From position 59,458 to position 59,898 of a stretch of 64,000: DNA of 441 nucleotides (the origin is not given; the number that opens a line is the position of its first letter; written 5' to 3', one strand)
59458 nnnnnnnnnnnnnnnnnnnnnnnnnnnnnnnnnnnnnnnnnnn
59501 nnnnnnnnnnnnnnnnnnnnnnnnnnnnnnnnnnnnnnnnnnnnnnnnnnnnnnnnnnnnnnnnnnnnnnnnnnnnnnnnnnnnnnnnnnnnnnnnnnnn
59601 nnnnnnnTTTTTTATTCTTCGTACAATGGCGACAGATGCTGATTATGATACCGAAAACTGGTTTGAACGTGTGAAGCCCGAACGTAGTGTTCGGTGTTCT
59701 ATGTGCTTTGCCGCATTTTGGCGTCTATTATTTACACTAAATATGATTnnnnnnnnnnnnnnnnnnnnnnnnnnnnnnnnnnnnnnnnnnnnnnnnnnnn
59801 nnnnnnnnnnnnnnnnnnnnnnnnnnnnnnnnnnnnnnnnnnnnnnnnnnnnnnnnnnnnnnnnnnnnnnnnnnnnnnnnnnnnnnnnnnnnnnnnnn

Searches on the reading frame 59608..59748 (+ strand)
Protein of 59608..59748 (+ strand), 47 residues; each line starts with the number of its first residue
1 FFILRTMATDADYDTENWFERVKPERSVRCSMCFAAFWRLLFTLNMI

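Call 51: find_homologous_proteins(query=window:59608-59748:+, max_evalue=0.001)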
Query seq(47 aa) (47 aa): 18 proteins with E <= 0.001 among 18 candidates.
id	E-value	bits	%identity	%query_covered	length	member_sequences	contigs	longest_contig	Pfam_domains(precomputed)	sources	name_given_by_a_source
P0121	3.6e-24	100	96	100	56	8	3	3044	-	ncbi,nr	ncbi:hypothetical protein GME23_20820, partial [Shigella flexneri]|nr:hypothetical protein [Shigella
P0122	1.9e-22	94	91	100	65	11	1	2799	-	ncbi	ncbi:TPA: hypothetical protein ACHK0X_004986, partial [Escherichia coli]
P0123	3.4e-20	87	89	100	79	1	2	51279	-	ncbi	-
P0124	1.2e-19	86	93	87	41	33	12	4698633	-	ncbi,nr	ncbi:hypothetical protein BFR10_21160 [Shigella sp. FC1180]|nr:hypothetical protein AOT98_22260 [Shi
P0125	1.4e-18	82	88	87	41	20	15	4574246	-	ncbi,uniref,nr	ncbi:hypothetical protein BFF47_21910 [Shigella sp. FC1764]|uniref:Uncharacterized protein n=2 Tax=S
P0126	1.6e-17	79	88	85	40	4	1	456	-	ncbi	ncbi:hypothetical protein A8M45_28155, partial [Escherichia coli]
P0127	3.3e-17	78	83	100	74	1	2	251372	-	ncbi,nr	ncbi:hypothetical protein D9742_07110 [Escherichia sp. E1V33]|nr:hypothetical protein D9742_07110 [E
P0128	2.3e-15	73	88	85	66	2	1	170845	-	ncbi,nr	ncbi:hypothetical protein CDH59_15820 [Escherichia coli]|nr:hypothetical protein CDH59_15820 [Escher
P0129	9.0e-15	71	90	64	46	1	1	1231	-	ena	-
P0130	8.4e-13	65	94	66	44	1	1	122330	-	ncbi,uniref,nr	ncbi:FIG00639481: hypothetical protein [Escherichia coli ISC7]|uniref:Uncharacterized protein n=1 Ta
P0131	1.4e-12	64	100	64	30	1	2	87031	-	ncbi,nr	ncbi:epoxyqueuosine reductase QueH, partial [Escherichia coli]|nr:epoxyqueuosine reductase QueH [Esc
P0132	5.3e-12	62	100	62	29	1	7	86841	-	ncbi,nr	ncbi:epoxyqueuosine reductase QueH, partial [Escherichia coli]|nr:epoxyqueuosine reductase QueH [Esc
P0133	2.3e-11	60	100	60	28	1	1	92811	-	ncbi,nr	ncbi:epoxyqueuosine reductase QueH, partial [Escherichia coli]|nr:epoxyqueuosine reductase QueH [Esc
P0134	2.0e-10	57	100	57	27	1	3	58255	-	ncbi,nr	ncbi:epoxyqueuosine reductase QueH, partial [Escherichia coli]|nr:epoxyqueuosine reductase QueH [Esc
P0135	8.1e-10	55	96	57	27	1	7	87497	-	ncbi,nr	ncbi:epoxyqueuosine reductase QueH, partial [Escherichia coli]|nr:epoxyqueuosine reductase QueH [Esc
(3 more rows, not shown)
